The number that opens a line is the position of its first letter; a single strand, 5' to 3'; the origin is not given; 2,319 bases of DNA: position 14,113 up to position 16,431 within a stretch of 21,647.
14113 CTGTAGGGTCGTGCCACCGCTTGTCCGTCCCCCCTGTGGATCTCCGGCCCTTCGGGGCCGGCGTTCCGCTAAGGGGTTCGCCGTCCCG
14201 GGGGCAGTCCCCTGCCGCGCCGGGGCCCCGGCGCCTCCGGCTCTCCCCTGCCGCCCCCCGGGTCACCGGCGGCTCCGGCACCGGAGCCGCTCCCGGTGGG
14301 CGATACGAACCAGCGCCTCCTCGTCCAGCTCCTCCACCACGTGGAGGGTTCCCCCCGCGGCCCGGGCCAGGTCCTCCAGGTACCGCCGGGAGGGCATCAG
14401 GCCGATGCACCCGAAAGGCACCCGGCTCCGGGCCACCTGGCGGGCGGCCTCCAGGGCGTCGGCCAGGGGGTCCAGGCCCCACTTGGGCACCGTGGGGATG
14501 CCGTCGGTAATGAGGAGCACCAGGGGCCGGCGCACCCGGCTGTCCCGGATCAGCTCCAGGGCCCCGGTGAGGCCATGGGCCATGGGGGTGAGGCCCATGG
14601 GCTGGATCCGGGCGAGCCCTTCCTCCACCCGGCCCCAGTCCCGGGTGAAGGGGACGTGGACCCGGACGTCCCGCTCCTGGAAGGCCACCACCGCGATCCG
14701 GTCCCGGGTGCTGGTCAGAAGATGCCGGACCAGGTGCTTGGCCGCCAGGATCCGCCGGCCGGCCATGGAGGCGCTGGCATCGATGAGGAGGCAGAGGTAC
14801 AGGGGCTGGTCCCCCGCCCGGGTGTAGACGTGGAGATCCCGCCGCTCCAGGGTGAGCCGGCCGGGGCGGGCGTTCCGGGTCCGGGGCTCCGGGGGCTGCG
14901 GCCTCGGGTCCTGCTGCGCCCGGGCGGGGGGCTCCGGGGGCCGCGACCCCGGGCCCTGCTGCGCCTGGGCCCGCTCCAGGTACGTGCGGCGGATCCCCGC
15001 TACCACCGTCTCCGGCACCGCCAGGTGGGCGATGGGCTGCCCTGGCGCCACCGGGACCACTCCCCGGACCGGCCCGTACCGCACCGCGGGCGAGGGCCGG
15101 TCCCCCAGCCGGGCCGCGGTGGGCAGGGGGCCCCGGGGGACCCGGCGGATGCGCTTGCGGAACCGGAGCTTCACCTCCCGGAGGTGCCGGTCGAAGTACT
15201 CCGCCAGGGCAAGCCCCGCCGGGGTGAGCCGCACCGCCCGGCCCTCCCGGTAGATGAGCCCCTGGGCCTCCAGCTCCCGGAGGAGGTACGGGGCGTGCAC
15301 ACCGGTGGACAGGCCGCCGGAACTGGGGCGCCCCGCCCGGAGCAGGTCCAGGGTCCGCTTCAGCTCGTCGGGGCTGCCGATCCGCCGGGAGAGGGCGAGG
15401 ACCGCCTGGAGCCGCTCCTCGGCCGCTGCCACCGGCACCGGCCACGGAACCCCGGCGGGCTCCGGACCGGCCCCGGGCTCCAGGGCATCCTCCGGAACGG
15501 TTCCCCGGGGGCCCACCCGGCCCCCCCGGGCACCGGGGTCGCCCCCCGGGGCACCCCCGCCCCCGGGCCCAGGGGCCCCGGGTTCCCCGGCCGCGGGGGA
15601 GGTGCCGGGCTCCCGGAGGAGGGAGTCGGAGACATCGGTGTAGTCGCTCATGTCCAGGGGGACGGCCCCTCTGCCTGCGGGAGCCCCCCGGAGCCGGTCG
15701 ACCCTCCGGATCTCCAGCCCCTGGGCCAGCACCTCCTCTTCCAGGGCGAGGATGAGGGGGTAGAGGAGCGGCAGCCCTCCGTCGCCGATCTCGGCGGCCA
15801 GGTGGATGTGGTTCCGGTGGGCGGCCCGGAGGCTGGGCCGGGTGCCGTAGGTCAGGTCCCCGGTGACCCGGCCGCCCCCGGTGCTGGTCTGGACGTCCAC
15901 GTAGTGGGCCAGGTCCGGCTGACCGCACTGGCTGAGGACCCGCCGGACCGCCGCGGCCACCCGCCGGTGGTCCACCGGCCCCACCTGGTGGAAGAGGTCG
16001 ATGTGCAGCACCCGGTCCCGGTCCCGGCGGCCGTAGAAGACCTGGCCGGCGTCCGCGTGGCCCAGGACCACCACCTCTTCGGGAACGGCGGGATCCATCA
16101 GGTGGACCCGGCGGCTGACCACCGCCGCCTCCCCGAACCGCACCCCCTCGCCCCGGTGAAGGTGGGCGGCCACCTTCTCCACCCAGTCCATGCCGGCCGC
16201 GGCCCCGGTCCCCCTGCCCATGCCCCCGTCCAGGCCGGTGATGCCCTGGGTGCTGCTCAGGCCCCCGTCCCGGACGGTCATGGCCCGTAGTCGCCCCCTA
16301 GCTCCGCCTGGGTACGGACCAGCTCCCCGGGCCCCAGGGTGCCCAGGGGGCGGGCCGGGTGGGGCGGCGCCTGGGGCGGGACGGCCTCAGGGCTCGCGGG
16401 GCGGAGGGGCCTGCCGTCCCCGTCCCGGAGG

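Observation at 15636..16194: Unrecognised ~190-aa N-terminal domain, plus wHTH-like segment, on the VWA protein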

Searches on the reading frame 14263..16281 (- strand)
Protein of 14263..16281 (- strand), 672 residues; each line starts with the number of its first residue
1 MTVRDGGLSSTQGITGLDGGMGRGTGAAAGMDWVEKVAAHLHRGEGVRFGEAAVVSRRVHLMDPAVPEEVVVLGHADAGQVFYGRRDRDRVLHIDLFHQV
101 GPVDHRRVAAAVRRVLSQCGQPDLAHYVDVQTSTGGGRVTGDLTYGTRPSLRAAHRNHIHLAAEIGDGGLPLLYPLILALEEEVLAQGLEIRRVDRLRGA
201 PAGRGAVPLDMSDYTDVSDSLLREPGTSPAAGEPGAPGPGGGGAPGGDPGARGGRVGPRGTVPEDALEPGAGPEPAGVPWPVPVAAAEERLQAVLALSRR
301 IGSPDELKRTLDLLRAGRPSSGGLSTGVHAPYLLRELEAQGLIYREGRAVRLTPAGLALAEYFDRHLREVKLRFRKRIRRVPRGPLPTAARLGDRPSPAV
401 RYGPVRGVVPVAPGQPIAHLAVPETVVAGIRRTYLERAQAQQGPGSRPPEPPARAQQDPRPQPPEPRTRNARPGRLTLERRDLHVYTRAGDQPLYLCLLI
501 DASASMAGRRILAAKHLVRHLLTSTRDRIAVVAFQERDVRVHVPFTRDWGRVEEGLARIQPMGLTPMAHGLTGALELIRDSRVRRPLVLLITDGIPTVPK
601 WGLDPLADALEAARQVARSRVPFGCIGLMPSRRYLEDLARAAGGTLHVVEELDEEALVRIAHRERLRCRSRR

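Call 3: search_protein_families(library=pfam, proteins=[window:14263-16281:-], max_evalue=1)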
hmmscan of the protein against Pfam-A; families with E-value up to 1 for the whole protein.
window:14263-16281:- (672 aa): 6 families
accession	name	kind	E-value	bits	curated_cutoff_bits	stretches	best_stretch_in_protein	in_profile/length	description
PF13519.12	VWA_2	-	2.1e-15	57.7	27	1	497-594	2-106/107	von Willebrand factor type A domain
PF00092.34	VWA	-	8.5e-08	33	23.8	1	497-657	3-168/174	von Willebrand factor type A domain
PF05762.20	VWA_CoxE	-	3e-05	24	26.4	1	481-615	44-177/222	VWA domain containing CoxE-like protein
PF01882.25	DUF58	-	0.00019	21.2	23.4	1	482-597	24-146/216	Protein of unknown function DUF58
PF25213.1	HVO_A0261_N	-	0.0034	17.7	35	1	334-372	45-83/86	HVO_A0261 N-terminal domain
PF06969.22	HemN_C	-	0.022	15.3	24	1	330-359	39-67/67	HemN C-terminal domain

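Call 4: search_protein_families(library=ncbifam, proteins=[window:14263-16281:-], max_evalue=1)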
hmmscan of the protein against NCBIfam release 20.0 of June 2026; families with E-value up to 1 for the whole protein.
window:14263-16281:- (672 aa): 5 families
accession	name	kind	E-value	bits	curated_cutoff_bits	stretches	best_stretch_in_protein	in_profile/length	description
TIGR02442.1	Cob-chelat-sub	hypoth_equivalog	2.2e-27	95.8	779.45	1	467-646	447-637/641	putative cobaltochelatase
NF009943.0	PRK13406.1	equivalog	4.3e-15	55.2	571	1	469-619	377-532/585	magnesium chelatase subunit D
TIGR02031.1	BchD-ChlD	equivalog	3.9e-13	49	499.55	1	474-610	404-547/608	magnesium chelatase ATPase subunit D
TIGR03436.1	acidobact_VWFA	subfamily_domain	6.6e-06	25.8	81.25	1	492-562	65-136/324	VWA domain-containing protein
TIGR03788.1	marine_srt_targ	equivalog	0.014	13.9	551.65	1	496-653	274-432/629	marine proteobacterial sortase target protein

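Call 6: search_solved_structures(query=window:14263-16281:-, max_evalue=1)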
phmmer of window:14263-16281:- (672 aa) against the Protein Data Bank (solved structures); distinct sequences matched with E-value up to 1: 4.
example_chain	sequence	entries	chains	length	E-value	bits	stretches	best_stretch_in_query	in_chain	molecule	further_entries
2x31_A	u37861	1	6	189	9.7e-05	24.3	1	496-621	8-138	MAGNESIUM-CHELATASE 60 KDA SUBUNIT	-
6sn1_B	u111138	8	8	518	0.21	13.2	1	517-604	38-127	Integrator complex subunit 14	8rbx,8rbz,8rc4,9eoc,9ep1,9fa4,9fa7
8pk5_B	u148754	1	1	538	0.23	13.1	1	517-604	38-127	Integrator complex subunit 14,Zinc finger protein 609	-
8b4z_A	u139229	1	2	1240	0.28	12.8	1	402-437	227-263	Major capsid protein A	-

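Call 31: search_protein_families(library=padloc, proteins=[window:14263-16281:-], max_evalue=0.1)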
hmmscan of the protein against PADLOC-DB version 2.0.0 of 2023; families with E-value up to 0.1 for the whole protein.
window:14263-16281:- (672 aa): 0 families

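Call 49: list_cluster_members(proteins=[window:14263-16281:-, P0003, P0004, P0005, P0006, P0010, P0019, P0030, P0045, P0088])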
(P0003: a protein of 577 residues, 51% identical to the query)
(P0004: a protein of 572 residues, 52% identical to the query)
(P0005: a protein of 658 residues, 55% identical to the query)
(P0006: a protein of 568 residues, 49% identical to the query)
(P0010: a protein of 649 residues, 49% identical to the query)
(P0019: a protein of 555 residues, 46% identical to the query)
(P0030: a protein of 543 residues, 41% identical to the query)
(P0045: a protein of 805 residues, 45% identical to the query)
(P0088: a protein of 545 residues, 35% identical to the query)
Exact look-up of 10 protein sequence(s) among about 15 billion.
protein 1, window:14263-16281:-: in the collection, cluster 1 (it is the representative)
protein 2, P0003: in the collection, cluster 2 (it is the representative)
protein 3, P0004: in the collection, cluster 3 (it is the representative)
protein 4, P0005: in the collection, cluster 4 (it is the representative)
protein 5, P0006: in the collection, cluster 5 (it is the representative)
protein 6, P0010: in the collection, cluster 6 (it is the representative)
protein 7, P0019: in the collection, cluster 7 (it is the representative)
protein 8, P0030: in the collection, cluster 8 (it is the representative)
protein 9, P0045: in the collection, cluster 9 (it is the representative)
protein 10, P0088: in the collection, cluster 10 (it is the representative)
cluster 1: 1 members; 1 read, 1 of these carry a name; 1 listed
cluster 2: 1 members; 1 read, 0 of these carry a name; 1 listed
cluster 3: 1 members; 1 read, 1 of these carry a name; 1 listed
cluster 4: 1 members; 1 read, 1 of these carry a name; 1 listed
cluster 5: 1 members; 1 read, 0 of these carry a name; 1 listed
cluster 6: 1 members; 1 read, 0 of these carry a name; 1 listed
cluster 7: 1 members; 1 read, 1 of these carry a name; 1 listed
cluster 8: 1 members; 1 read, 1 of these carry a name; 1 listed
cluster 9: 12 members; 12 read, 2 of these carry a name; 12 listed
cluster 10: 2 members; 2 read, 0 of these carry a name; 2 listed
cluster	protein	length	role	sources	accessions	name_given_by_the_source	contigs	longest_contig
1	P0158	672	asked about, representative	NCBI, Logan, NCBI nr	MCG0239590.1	MAG: VWA domain-containing protein [Firmicutes bacterium] | VWA domain-containing protein [Bacillota bacterium]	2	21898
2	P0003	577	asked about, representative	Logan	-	-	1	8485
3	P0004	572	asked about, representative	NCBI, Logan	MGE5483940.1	MAG: vWA domain-containing protein [Ignavibacteriales bacterium]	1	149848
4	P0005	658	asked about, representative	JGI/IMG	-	Mg-chelatase subunit ChlD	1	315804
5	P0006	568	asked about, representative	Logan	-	-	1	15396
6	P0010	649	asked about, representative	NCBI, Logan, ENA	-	-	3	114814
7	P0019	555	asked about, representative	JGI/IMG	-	magnesium chelatase subunit D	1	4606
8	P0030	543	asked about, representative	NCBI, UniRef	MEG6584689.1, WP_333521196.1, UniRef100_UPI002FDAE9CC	vWA domain-containing protein [Dendrosporobacter sp. 1207_IL3150] | vWA domain-containing protein n=1 Tax=Dendrosporobacter sp. 1207_IL3150 TaxID=3084054 ...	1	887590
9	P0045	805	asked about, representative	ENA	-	-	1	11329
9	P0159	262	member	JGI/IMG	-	hypothetical protein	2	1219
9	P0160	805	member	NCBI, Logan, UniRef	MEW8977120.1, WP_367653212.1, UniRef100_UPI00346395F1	MAG: VWA domain-containing protein [Symbiobacterium sp.] | VWA domain-containing protein n=1 Tax=Symbiobacterium sp. TaxID=1971213 ...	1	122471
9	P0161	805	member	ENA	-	-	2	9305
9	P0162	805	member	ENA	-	-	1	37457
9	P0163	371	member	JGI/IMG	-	-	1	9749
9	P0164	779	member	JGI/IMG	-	-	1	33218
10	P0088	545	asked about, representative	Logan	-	-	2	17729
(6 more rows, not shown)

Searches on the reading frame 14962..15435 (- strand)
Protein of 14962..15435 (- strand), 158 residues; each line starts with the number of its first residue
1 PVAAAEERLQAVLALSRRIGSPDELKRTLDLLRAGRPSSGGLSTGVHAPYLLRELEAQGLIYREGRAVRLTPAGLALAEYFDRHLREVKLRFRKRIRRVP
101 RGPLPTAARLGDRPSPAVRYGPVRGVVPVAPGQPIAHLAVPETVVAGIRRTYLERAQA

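Call 52: search_solved_structures(query=A2, max_evalue=10, show_alignments=3)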
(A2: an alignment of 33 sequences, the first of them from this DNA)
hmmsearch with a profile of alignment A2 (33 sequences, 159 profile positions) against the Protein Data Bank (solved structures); distinct sequences matched with E-value up to 10: 60.
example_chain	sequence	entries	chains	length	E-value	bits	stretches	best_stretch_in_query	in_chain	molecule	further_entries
9kfx_A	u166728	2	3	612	8.3e-06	29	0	12-61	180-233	Synthetic PPR-DYW protein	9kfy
1fx7_A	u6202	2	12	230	6.2e-05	26.2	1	42-88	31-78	IRON-DEPENDENT REPRESSOR IDER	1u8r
1r7j_A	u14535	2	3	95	0.00014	25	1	22-87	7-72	Conserved hypothetical protein Sso10a | Sso10a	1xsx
2p8t_A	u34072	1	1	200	0.00017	24.7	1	22-87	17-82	Hypothetical protein PH0730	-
1b1b_A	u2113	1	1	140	0.0014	21.7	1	42-88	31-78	PROTEIN (IRON DEPENDENT REGULATOR)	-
2isy_A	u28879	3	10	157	0.0018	21.4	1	42-88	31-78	Iron-dependent repressor ideR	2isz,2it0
8pvt_A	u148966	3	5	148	0.0021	21.2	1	29-100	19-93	Iron dependent repressor, putative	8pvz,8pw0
5xyi_T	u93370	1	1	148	0.006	19.7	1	48-85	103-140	Ribosomal protein S19e, putative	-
3lst_A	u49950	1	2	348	0.0077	19.3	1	31-82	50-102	CalO1 Methyltransferase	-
7oyk_AAA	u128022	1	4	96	0.015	18.4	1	37-91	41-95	Central glycolytic genes regulator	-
3i71_A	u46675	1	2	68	0.015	18.4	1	20-74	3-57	Ethanolamine utilization protein eutK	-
1f5t_A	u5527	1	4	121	0.017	18.2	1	41-90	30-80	DIPHTHERIA TOXIN REPRESSOR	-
5zc2_B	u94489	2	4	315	0.019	18.1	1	27-92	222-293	p-hydroxyphenylacetate 3-hydroxylase, reductase component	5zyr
1xcv_A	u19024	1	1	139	0.02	18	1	41-88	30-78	Diphtheria toxin repressor mutant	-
1y0u_A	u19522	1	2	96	0.022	17.9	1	26-79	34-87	arsenical resistance operon repressor, putative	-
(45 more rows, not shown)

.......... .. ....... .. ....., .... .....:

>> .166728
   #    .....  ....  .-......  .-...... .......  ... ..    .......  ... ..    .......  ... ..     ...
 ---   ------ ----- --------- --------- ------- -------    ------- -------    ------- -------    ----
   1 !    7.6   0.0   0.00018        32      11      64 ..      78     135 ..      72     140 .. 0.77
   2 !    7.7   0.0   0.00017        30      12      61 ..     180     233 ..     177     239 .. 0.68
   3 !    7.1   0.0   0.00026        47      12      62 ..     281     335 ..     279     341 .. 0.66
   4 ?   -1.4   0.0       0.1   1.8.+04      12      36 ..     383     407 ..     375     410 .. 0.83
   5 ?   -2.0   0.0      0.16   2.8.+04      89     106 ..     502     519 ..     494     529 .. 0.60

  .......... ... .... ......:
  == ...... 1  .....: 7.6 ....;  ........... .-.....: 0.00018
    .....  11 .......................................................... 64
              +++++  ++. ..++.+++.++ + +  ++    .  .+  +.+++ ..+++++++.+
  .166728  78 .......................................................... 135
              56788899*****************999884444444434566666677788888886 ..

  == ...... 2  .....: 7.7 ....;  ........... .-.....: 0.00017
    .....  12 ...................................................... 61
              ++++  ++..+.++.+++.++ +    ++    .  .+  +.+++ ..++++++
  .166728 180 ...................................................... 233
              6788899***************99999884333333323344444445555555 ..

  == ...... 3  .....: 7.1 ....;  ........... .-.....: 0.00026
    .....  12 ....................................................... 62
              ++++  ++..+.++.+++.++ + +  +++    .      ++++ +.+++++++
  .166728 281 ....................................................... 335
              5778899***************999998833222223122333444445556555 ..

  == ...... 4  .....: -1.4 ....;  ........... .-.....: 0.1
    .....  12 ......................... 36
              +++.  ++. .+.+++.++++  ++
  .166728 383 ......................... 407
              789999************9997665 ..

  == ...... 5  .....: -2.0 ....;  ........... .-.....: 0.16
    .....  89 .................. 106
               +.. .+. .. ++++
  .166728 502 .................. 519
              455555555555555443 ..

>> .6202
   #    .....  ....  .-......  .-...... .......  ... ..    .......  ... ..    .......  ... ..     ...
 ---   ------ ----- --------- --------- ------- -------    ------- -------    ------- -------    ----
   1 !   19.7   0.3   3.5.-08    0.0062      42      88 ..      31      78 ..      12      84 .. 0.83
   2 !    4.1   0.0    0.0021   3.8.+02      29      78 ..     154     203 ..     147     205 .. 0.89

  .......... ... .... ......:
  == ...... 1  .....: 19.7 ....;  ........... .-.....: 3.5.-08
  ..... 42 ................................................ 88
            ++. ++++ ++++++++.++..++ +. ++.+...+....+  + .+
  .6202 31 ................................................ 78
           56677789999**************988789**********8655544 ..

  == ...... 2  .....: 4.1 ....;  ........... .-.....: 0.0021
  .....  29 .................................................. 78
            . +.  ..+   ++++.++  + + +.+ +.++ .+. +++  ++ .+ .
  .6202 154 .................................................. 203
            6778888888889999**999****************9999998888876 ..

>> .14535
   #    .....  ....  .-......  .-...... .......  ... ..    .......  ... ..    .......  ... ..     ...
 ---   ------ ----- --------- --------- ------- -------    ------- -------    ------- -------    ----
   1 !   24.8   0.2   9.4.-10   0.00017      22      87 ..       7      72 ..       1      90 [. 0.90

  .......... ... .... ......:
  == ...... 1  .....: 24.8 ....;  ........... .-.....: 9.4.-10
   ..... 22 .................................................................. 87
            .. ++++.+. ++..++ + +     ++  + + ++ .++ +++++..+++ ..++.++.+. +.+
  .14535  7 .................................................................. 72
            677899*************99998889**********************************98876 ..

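Call 53: search_protein_families(library=pfam, alignment_id=A2, max_evalue=0.1)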
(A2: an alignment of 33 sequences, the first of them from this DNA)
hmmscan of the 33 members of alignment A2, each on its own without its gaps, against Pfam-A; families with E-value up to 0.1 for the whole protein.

A. member 1, seq(158 aa): 2 families
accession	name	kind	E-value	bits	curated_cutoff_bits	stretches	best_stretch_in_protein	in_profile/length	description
PF25213.1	HVO_A0261_N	-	0.00013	22.2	35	1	52-90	45-83/86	HVO_A0261 N-terminal domain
PF06969.22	HemN_C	-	0.0037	17.7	24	1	48-77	39-67/67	HemN C-terminal domain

B. families by the number of members that match (of 33 scanned): 35 families (the first 25 are shown)
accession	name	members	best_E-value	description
PF14947.12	HTH_45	17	1.7e-05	Winged helix-turn-helix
PF25213.1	HVO_A0261_N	15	4.3e-05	HVO_A0261 N-terminal domain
PF06969.22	HemN_C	14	0.0014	HemN C-terminal domain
PF14338.12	Mrr_N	2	0.003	Mrr N-terminal domain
PF13545.12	HTH_Crp_2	2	0.013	Crp-like helix-turn-helix domain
PF24409.1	wHTH-PRTase_assc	2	0.035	wHTH-PRTase associated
PF22511.2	PBP2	2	0.048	PolB1 Binding Protein 2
PF08461.16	HTH_12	2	0.064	Ribonuclease R winged-helix domain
PF22409.2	TopoV_HHH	1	0.0024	Topoisomerase V, HHH domain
PF01047.28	MarR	1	0.0025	MarR family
PF09660.15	DUF2397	1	0.0033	Protein of unknown function (DUF2397)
PF19054.6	DUF5753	1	0.0041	Domain of unknown function (DUF5753)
PF09840.14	DUF2067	1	0.006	Uncharacterized protein conserved in archaea (DUF2067)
PF09821.14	AAA_assoc_C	1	0.0064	C-terminal AAA-associated domain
PF01131.25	Topoisom_bac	1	0.01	DNA topoisomerase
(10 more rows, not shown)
